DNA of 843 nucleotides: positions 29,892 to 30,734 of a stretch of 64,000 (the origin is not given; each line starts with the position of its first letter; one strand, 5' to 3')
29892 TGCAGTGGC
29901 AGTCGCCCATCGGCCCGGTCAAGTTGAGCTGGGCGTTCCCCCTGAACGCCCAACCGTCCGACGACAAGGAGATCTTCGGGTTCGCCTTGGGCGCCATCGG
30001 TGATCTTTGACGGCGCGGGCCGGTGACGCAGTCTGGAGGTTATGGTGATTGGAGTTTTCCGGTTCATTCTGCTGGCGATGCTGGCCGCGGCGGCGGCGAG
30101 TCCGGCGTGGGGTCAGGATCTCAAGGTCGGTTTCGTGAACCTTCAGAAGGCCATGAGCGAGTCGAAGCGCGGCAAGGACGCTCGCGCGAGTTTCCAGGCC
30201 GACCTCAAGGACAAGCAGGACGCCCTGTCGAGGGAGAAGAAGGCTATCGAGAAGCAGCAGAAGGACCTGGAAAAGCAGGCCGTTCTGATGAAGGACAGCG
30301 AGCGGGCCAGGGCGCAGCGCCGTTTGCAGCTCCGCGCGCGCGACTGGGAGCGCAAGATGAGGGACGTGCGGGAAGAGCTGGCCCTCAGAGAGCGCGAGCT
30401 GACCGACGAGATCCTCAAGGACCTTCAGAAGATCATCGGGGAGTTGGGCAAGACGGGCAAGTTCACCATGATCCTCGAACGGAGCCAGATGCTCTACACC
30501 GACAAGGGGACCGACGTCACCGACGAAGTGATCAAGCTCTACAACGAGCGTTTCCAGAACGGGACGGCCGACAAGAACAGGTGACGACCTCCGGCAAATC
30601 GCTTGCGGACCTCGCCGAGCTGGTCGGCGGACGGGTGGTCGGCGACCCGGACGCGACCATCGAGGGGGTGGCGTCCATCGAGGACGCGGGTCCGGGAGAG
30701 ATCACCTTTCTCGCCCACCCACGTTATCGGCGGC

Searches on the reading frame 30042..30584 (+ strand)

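Call 90: search_protein_families(library=pfam, proteins=[window:30042-30584:+], max_evalue=0.001)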
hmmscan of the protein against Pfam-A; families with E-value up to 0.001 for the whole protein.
window:30042-30584:+ (180 aa): 1 family
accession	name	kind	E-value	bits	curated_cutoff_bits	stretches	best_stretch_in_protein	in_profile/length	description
PF03938.19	OmpH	-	5e-28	98.5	32.4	1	28-165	1-139/141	Outer membrane protein (OmpH-like)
